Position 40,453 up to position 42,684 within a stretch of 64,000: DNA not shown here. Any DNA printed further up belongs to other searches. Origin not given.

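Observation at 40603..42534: CheA-like hybrid kinase with an apparently degenerate receiver domain, partnered only with CheR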

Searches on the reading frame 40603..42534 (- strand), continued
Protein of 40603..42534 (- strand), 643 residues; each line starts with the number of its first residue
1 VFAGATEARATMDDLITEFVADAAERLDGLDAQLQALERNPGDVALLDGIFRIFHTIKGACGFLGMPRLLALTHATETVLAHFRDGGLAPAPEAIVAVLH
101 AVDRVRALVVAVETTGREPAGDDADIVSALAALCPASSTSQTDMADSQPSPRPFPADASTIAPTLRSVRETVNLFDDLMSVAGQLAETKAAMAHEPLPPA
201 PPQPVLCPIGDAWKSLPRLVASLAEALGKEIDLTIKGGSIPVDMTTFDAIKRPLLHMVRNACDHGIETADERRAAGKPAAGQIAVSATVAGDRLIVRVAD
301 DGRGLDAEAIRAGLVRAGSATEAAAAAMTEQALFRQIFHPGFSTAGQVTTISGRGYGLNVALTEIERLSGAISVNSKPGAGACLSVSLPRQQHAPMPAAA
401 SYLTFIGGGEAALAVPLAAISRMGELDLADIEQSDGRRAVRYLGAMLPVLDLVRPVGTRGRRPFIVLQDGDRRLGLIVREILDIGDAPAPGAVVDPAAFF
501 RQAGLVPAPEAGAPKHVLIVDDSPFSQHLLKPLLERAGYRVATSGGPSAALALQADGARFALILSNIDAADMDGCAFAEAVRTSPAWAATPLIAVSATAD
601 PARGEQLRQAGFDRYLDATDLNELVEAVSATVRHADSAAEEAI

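Call 7: find_homologous_proteins(query=window:40603-42534:-, max_evalue=1e-20)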
Query window:40603-42534:- (643 aa): 7758 proteins with E <= 1e-20 among 8000 candidates; the best 120 are listed.
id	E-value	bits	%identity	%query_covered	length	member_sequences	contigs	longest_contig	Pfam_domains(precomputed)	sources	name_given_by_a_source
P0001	0.0e+0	1354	100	98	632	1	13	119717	PF02518.32,PF00072.31,PF01627.29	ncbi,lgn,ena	-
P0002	4.9e-130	454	37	73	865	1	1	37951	PF02895.21,PF01584.25,PF02518.32,PF00072.31,PF01627.29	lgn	-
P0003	2.0e-126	442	37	59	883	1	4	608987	PF02895.21,PF01584.25,PF02518.32,PF00072.31,PF01627.29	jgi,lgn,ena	-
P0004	2.9e-120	421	38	37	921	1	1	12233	PF02895.21,PF01584.25,PF02518.32,PF00072.31,PF01627.29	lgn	-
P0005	3.5e-120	421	39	35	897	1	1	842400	PF02895.21,PF01584.25,PF02518.32,PF00072.31,PF01627.29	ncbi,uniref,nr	ncbi:hybrid sensor histidine kinase/response regulator [Arenibaculum pallidiluteum]|uniref:hybrid se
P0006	2.3e-119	418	39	59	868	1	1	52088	PF02895.21,PF01584.25,PF02518.32,PF00072.31,PF01627.29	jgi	jgi:two-component system chemotaxis sensor kinase CheA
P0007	2.3e-119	418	36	73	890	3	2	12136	PF02895.21,PF01584.25,PF02518.32,PF00072.31,PF01627.29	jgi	jgi:two-component system chemotaxis sensor kinase CheA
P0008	2.4e-119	418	32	49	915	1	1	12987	PF02895.21,PF01584.25,PF02518.32,PF00072.31,PF01627.29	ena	-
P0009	1.1e-118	416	37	76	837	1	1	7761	PF02895.21,PF01584.25,PF02518.32,PF00072.31,PF01627.29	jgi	jgi:two-component system, chemotaxis family, sensor kinase CheA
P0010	1.8e-118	415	34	49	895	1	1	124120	PF02895.21,PF01584.25,PF02518.32,PF00072.31,PF01627.29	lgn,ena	-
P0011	3.5e-118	414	34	49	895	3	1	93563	PF02895.21,PF01584.25,PF02518.32,PF00072.31,PF01627.29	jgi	jgi:two-component system chemotaxis sensor kinase CheA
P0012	5.5e-118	414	38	59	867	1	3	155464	PF02895.21,PF01584.25,PF02518.32,PF00072.31,PF01627.29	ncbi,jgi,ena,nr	ncbi:MAG TPA: chemotaxis protein CheW [Stellaceae bacterium]|nr:chemotaxis protein CheW [Stellaceae 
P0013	6.7e-118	413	38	59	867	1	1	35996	PF02895.21,PF01584.25,PF02518.32,PF00072.31,PF01627.29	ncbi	-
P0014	2.1e-117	412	36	43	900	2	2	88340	PF02895.21,PF01584.25,PF02518.32,PF00072.31,PF01627.29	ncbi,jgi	jgi:two-component system chemotaxis sensor kinase CheA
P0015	2.4e-117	412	33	49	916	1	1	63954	PF02895.21,PF01584.25,PF02518.32,PF00072.31,PF01627.29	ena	-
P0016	2.9e-117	411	38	59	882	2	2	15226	PF02895.21,PF01584.25,PF02518.32,PF00072.31,PF01627.29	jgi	-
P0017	4.0e-117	411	36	73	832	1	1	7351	PF02895.21,PF01584.25,PF02518.32,PF00072.31,PF01627.29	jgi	jgi:two-component system chemotaxis sensor kinase CheA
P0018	4.7e-117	411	36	35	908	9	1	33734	PF02895.21,PF01584.25,PF02518.32,PF00072.31,PF01627.29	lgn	-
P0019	5.1e-117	411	41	35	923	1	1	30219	PF02895.21,PF01584.25,PF02518.32,PF00072.31,PF01627.29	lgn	-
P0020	6.0e-117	410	36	59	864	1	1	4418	PF02895.21,PF01584.25,PF02518.32,PF00072.31,PF01627.29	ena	-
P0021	7.8e-117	410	42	35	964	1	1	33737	PF02895.21,PF01584.25,PF02518.32,PF00072.31,PF01627.29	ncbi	-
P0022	7.8e-117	410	-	-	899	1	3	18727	PF02895.21,PF01584.25,PF02518.32,PF00072.31,PF01627.29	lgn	-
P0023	7.9e-117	410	41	59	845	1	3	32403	PF02895.21,PF01584.25,PF02518.32,PF00072.31,PF01627.29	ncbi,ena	-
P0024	9.5e-117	410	33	51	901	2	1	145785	PF02895.21,PF01584.25,PF02518.32,PF00072.31,PF01627.29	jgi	-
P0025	1.4e-116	409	35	43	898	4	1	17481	PF02895.21,PF01584.25,PF02518.32,PF00072.31,PF01627.29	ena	-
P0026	1.4e-116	409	-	-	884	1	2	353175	PF02895.21,PF01584.25,PF02518.32,PF00072.31,PF01627.29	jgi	jgi:two-component system chemotaxis sensor kinase CheA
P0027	1.6e-116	409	37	35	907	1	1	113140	PF02895.21,PF01584.25,PF02518.32,PF00072.31,PF01627.29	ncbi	-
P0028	1.7e-116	409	38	59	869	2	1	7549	PF02895.21,PF01584.25,PF02518.32,PF00072.31,PF01627.29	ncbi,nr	ncbi:MAG TPA: hybrid sensor histidine kinase/response regulator [Pseudolabrys sp.]|nr:hybrid sensor 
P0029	1.8e-116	409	37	73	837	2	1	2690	PF02895.21,PF01584.25,PF02518.32,PF00072.31,PF01627.29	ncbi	-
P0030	1.8e-116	409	35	59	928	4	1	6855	PF02895.21,PF01584.25,PF02518.32,PF00072.31,PF01627.29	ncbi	ncbi:MAG: chemotaxis protein CheW [Kiloniellales bacterium]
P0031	2.4e-116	408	36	64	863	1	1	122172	PF02895.21,PF01584.25,PF02518.32,PF00072.31,PF01627.29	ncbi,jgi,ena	jgi:two-component system chemotaxis sensor kinase CheA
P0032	3.3e-116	408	35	43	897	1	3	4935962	PF02895.21,PF01584.25,PF02518.32,PF00072.31,PF01627.29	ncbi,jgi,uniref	ncbi:MAG: hybrid sensor histidine kinase/response regulator [Phreatobacter sp.]|jgi:two-component sy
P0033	4.2e-116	407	38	35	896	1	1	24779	PF02895.21,PF01584.25,PF02518.32,PF00072.31,PF01627.29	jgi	jgi:two-component system chemotaxis sensor kinase CheA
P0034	4.9e-116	407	32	51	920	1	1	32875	PF02895.21,PF01584.25,PF02518.32,PF00072.31,PF01627.29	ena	-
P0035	5.1e-116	407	34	77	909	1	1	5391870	PF02895.21,PF01584.25,PF02518.32,PF00072.31,PF01627.29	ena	-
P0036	6.3e-116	407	32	49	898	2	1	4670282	PF02895.21,PF01584.25,PF02518.32,PF00072.31,PF01627.29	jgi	jgi:two-component system chemotaxis sensor kinase CheA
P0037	6.6e-116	407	36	59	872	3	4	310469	PF02895.21,PF01584.25,PF02518.32,PF00072.31,PF01627.29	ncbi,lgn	-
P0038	6.9e-116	407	38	35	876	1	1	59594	PF02895.21,PF01584.25,PF02518.32,PF00072.31,PF01627.29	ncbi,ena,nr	ncbi:MAG TPA: chemotaxis protein CheW [Stellaceae bacterium]|nr:chemotaxis protein CheW [Stellaceae 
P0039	7.5e-116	407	36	59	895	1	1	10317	PF02895.21,PF01584.25,PF02518.32,PF00072.31,PF01627.29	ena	-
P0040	7.7e-116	407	36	35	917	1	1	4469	PF02895.21,PF01584.25,PF02518.32,PF00072.31,PF01627.29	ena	-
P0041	7.9e-116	407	36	35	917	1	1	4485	PF02895.21,PF01584.25,PF02518.32,PF00072.31,PF01627.29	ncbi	-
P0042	8.6e-116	406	38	35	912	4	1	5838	PF02895.21,PF01584.25,PF02518.32,PF00072.31,PF01627.29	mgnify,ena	mgnify:CR=1 FL=1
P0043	9.0e-116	406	39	59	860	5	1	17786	PF02895.21,PF01584.25,PF02518.32,PF00072.31,PF01627.29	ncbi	ncbi:MAG TPA: chemotaxis protein CheW [Alphaproteobacteria bacterium]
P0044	9.3e-116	406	37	59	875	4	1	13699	PF02895.21,PF01584.25,PF02518.32,PF00072.31,PF01627.29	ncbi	-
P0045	9.5e-116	406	46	29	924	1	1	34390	PF02895.21,PF01584.25,PF02518.32,PF00072.31,PF01627.29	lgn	-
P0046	1.0e-115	406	37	59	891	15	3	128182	PF02895.21,PF01584.25,PF02518.32,PF00072.31,PF01627.29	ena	-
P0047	1.2e-115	406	34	73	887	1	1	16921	PF02895.21,PF01584.25,PF02518.32,PF00072.31,PF01627.29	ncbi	-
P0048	1.3e-115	406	34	73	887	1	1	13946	PF02895.21,PF01584.25,PF02518.32,PF00072.31,PF01627.29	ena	-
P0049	1.8e-115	405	34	49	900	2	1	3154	PF02895.21,PF01584.25,PF02518.32,PF00072.31,PF01627.29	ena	-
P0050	1.9e-115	405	39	35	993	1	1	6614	PF02895.21,PF01584.25,PF01152.28,PF02518.32,PF00072.31,PF01627.29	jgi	jgi:two-component system, chemotaxis family, sensor kinase CheA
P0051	2.0e-115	405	38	35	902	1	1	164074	PF02895.21,PF01584.25,PF02518.32,PF00072.31,PF01627.29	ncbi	-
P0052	2.7e-115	405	33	49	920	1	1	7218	PF02895.21,PF01584.25,PF02518.32,PF00072.31,PF01627.29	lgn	-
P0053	3.2e-115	405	33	73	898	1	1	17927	PF02895.21,PF01584.25,PF02518.32,PF00072.31,PF01627.29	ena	-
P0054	3.5e-115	404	38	35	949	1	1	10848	PF02895.21,PF01584.25,PF02518.32,PF00072.31,PF01627.29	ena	-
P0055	3.9e-115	404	39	59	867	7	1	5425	PF02895.21,PF01584.25,PF02518.32,PF00072.31,PF01627.29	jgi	jgi:two-component system chemotaxis sensor kinase CheA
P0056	4.0e-115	404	36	40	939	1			PF02895.21,PF01584.25,PF02518.32,PF00072.31,PF01627.29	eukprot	eukprot:s1_g15.t1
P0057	4.5e-115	404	38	35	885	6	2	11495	PF02895.21,PF01584.25,PF02518.32,PF00072.31,PF01627.29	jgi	jgi:two-component system chemotaxis sensor kinase CheA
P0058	4.7e-115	404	35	73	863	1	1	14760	PF02895.21,PF01584.25,PF02518.32,PF00072.31,PF01627.29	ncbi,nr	ncbi:MAG: chemotaxis protein CheW [Alphaproteobacteria bacterium]|nr:chemotaxis protein CheW [Alphap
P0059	4.9e-115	404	35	59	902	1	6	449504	PF02895.21,PF01584.25,PF02518.32,PF00072.31,PF01627.29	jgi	jgi:two-component system chemotaxis sensor kinase CheA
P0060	5.7e-115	404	36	35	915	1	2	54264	PF02895.21,PF01584.25,PF02518.32,PF00072.31,PF01627.29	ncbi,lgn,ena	-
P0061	6.9e-115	403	41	35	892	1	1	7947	PF02895.21,PF01584.25,PF02518.32,PF00072.31,PF01627.29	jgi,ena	-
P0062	7.0e-115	403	39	35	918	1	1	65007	PF02895.21,PF01584.25,PF02518.32,PF00072.31,PF01627.29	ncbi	ncbi:MAG: chemotaxis protein CheW [Kiloniellaceae bacterium]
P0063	7.6e-115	403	38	35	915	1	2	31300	PF02895.21,PF01584.25,PF02518.32,PF00072.31,PF01627.29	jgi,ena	jgi:two-component system chemotaxis sensor kinase CheA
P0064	1.2e-114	403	33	73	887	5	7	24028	PF02895.21,PF01584.25,PF02518.32,PF00072.31,PF01627.29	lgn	-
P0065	1.4e-114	402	36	49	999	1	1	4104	PF02895.21,PF01584.25,PF02518.32,PF00072.31,PF01627.29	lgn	-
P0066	1.6e-114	402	33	73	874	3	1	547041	PF02895.21,PF01584.25,PF02518.32,PF00072.31,PF01627.29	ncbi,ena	-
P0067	1.7e-114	402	35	59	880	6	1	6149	PF02895.21,PF01584.25,PF02518.32,PF00072.31,PF01627.29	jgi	jgi:two-component system chemotaxis sensor kinase CheA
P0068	1.7e-114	402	35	43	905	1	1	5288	PF02895.21,PF01584.25,PF02518.32,PF00072.31,PF01627.29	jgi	jgi:two-component system, chemotaxis family, sensor kinase CheA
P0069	1.8e-114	402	34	49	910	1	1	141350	PF02895.21,PF01584.25,PF02518.32,PF00072.31,PF01627.29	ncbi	-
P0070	2.0e-114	402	36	49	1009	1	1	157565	PF02895.21,PF01584.25,PF02518.32,PF00072.31,PF01627.29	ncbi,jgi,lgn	-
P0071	2.1e-114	402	35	73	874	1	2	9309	PF02895.21,PF01584.25,PF02518.32,PF00072.31,PF01627.29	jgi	jgi:two-component system, chemotaxis family, sensor kinase CheA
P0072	2.1e-114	402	39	59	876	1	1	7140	PF02895.21,PF01584.25,PF02518.32,PF00072.31,PF01627.29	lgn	-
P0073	2.2e-114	402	37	59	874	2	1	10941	PF02895.21,PF01584.25,PF02518.32,PF00072.31,PF01627.29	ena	-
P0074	2.2e-114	402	-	-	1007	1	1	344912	PF02895.21,PF01584.25,PF02518.32,PF00072.31,PF01627.29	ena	-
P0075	2.9e-114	401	43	29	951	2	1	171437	PF02895.21,PF01584.25,PF02518.32,PF00072.31,PF01627.29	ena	-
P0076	2.9e-114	401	-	-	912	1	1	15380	PF02895.21,PF01584.25,PF02518.32,PF00072.31,PF01627.29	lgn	-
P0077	3.0e-114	401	38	35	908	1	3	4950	PF02895.21,PF01584.25,PF02518.32,PF00072.31,PF01627.29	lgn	-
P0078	3.1e-114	401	34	73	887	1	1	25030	PF02895.21,PF01584.25,PF02518.32,PF00072.31,PF01627.29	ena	-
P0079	3.2e-114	401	-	-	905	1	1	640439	PF02895.21,PF01584.25,PF02518.32,PF00072.31,PF01627.29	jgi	-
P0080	3.3e-114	401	36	43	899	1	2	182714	PF02895.21,PF01584.25,PF02518.32,PF00072.31,PF01627.29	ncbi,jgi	jgi:two-component system chemotaxis sensor kinase CheA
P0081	3.3e-114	401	-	-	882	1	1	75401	PF02895.21,PF01584.25,PF02518.32,PF00072.31,PF01627.29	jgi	jgi:two-component system chemotaxis sensor kinase CheA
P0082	3.3e-114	401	35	73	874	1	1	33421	PF02895.21,PF01584.25,PF02518.32,PF00072.31,PF01627.29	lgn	-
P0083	3.5e-114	401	-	-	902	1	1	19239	PF02895.21,PF01584.25,PF02518.32,PF00072.31,PF01627.29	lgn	-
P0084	3.5e-114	401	36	73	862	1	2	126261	PF02895.21,PF01584.25,PF02518.32,PF23198.2,PF00072.31,PF01627.29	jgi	jgi:two-component system, chemotaxis family, sensor kinase CheA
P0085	3.7e-114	401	-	-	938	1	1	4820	PF02895.21,PF01584.25,PF02518.32,PF00072.31,PF01627.29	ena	-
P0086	4.7e-114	401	33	79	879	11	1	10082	PF02895.21,PF01584.25,PF02518.32,PF00072.31,PF01627.29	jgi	-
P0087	5.1e-114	401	35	73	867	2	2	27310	PF02895.21,PF01584.25,PF02518.32,PF00072.31,PF01627.29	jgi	jgi:two-component system chemotaxis sensor kinase CheA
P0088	5.4e-114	401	37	40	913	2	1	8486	PF02895.21,PF01584.25,PF02518.32,PF00072.31,PF01627.29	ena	-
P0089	5.4e-114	401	36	43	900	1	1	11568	PF02895.21,PF01584.25,PF02518.32,PF00072.31,PF01627.29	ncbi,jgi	jgi:two-component system chemotaxis sensor kinase CheA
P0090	5.5e-114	400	38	40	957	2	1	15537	PF02895.21,PF01584.25,PF02518.32,PF00072.31,PF01627.29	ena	-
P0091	5.9e-114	400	35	73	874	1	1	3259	PF02895.21,PF01584.25,PF02518.32,PF00072.31,PF01627.29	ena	-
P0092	5.9e-114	400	-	-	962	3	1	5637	PF02895.21,PF01584.25,PF02518.32,PF00072.31,PF01627.29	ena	-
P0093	6.1e-114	400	36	35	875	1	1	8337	PF02895.21,PF01584.25,PF02518.32,PF00072.31,PF01627.29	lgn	-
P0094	6.1e-114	400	36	43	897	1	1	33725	PF02895.21,PF01584.25,PF02518.32,PF00072.31,PF01627.29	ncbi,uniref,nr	ncbi:MAG: chemotaxis protein CheW [Phreatobacter sp.]|uniref:hybrid sensor histidine kinase/response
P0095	6.5e-114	400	38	35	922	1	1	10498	PF02895.21,PF01584.25,PF02518.32,PF00072.31,PF01627.29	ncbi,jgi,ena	jgi:two-component system chemotaxis sensor kinase CheA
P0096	6.6e-114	400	34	73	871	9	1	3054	PF02895.21,PF01584.25,PF02518.32,PF00072.31,PF01627.29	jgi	jgi:two-component system chemotaxis sensor kinase CheA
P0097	6.6e-114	400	-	-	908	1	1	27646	PF02895.21,PF01584.25,PF02518.32,PF00072.31,PF01627.29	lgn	-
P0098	7.2e-114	400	39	35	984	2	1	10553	PF02895.21,PF01584.25,PF01152.28,PF02518.32,PF00072.31,PF01627.29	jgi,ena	-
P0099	7.2e-114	400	41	59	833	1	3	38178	PF02895.21,PF01584.25,PF02518.32,PF00072.31,PF01627.29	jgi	jgi:two-component system chemotaxis sensor kinase CheA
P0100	7.3e-114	400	-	-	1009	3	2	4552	PF02895.21,PF01584.25,PF02518.32,PF00072.31,PF01627.29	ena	-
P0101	7.4e-114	400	-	-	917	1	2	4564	PF02895.21,PF01584.25,PF02518.32,PF00072.31,PF01627.29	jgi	jgi:two-component system chemotaxis sensor kinase CheA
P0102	7.5e-114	400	32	73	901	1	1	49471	PF02895.21,PF01584.25,PF02518.32,PF00072.31,PF01627.29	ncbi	-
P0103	7.7e-114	400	37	59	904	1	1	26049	PF02895.21,PF01584.25,PF02518.32,PF00072.31,PF01627.29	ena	-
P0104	7.8e-114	400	38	35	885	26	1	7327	PF02895.21,PF01584.25,PF02518.32,PF00072.31,PF01627.29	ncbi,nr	ncbi:MAG TPA: chemotaxis protein CheW [Xanthobacteraceae bacterium]|nr:chemotaxis protein CheW [Xant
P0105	7.9e-114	400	35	73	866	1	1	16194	PF02895.21,PF01584.25,PF02518.32,PF00072.31,PF01627.29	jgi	jgi:two-component system chemotaxis sensor kinase CheA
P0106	8.3e-114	400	36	59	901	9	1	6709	PF02895.21,PF01584.25,PF02518.32,PF00072.31,PF01627.29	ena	-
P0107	8.5e-114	400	38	73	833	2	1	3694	PF02895.21,PF01584.25,PF02518.32,PF00072.31,PF01627.29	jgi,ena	jgi:two-component system chemotaxis sensor kinase CheA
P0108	8.7e-114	400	37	59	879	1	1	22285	PF02895.21,PF01584.25,PF02518.32,PF00072.31,PF01627.29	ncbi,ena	-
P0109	9.1e-114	400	34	73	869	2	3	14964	PF02895.21,PF01584.25,PF02518.32,PF00072.31,PF01627.29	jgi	-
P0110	9.5e-114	400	38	43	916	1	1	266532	PF02895.21,PF01584.25,PF02518.32,PF00072.31,PF01627.29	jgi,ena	-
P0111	9.9e-114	400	37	59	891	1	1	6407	PF02895.21,PF01584.25,PF02518.32,PF00072.31,PF01627.29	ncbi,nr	ncbi:MAG TPA: chemotaxis protein CheW [Alphaproteobacteria bacterium]|nr:chemotaxis protein CheW [Al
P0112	1.0e-113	400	33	49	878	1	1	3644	PF02895.21,PF01584.25,PF02518.32,PF00072.31,PF01627.29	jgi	-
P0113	1.0e-113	400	-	-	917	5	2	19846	PF02895.21,PF01584.25,PF02518.32,PF00072.31,PF01627.29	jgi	-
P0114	1.2e-113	399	35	59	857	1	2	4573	PF02895.21,PF01584.25,PF02518.32,PF00072.31,PF01627.29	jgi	jgi:two-component system chemotaxis sensor kinase CheA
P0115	1.2e-113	399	36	59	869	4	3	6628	PF02895.21,PF01584.25,PF02518.32,PF00072.31,PF01627.29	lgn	-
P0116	1.3e-113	399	-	-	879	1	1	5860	PF02895.21,PF01584.25,PF02518.32,PF00072.31,PF01627.29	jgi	jgi:two-component system, chemotaxis family, sensor kinase CheA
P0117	1.4e-113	399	36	49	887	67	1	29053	PF02895.21,PF01584.25,PF02518.32,PF00072.31,PF01627.29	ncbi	-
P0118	1.4e-113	399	37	59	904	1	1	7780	PF02895.21,PF01584.25,PF02518.32,PF00072.31,PF01627.29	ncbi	-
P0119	1.5e-113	399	32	73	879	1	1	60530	PF02895.21,PF01584.25,PF02518.32,PF00072.31,PF01627.29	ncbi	-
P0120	1.5e-113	399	35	38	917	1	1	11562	PF02895.21,PF01584.25,PF02518.32,PF00072.31,PF01627.29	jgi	jgi:two-component system chemotaxis sensor kinase CheA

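Call 8: find_encoding_contigs(protein=P0001, flank=10000, max_places=8)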
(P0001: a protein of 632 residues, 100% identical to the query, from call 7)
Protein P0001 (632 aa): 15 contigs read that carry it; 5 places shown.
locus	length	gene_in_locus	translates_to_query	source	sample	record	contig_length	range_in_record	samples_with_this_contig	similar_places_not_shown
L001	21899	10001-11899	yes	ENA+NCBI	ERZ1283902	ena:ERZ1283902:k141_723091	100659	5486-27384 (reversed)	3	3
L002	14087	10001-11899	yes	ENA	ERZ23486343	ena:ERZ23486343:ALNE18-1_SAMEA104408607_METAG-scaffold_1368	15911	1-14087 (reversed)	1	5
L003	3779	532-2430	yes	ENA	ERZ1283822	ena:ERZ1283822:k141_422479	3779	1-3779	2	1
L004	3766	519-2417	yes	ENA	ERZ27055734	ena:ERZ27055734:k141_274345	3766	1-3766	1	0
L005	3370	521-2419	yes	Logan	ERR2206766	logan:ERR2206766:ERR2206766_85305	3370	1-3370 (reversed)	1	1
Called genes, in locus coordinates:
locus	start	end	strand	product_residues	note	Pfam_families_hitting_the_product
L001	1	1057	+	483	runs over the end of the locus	PF01425:Amidase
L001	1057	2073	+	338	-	PF01636:APH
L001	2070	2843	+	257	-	PF00483:NTP_transferase, PF12804:NTP_transf_3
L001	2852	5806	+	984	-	PF12705:PDDEXK_1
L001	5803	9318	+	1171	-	PF00580:UvrD-helicase, PF13245:AAA_19 (weak), PF13538:UvrD_C_2 (faint), PF13361:UvrD_C, PF12705:PDDEXK_1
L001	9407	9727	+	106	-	PF00085:Thioredoxin, PF00578:AhpC-TSA (weak), PF08534:Redoxin (weak), PF13098:Thioredoxin_2, PF13905:Thioredoxin_8 (weak)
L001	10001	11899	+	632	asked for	PF01627:Hpt, PF02518:HATPase_c, PF00072:Response_reg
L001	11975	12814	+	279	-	PF01739:CheR, PF08242:Methyltransf_12 (weak), PF13649:Methyltransf_25 (faint), PF08241:Methyltransf_11 (weak)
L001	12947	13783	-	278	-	PF05721:PhyH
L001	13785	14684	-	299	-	-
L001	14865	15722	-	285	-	PF17827:PrmC_N, PF05175:MTS, PF13847:Methyltransf_31 (weak), PF13649:Methyltransf_25 (weak)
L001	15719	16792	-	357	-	PF03462:PCRF, PF00472:RF-1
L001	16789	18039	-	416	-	PF13393:tRNA-synt_His, PF00587:tRNA-synt_2b, PF03129:HGTP_anticodon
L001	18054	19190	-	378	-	PF04551:GcpE, PF26540:GcpE_C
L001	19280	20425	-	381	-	PF12844:HTH_19 (faint), PF13413:HTH_25, PF13560:HTH_31, PF13464:RodZ_C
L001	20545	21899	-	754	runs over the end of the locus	PF01590:GAF, PF13185:GAF_2, PF13492:GAF_3 (weak), PF05524:PEP-utilisers_N, PF00391:PEP-utilizers, PF02896:PEP-utilizers_C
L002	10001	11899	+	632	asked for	PF01627:Hpt, PF02518:HATPase_c, PF00072:Response_reg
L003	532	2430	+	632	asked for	PF01627:Hpt, PF02518:HATPase_c, PF00072:Response_reg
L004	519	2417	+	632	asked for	PF01627:Hpt, PF02518:HATPase_c, PF00072:Response_reg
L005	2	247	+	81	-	?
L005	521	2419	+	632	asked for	PF01627:Hpt, PF02518:HATPase_c, PF00072:Response_reg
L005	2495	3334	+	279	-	PF01739:CheR, PF08242:Methyltransf_12 (weak), PF13649:Methyltransf_25 (faint), PF08241:Methyltransf_11 (weak)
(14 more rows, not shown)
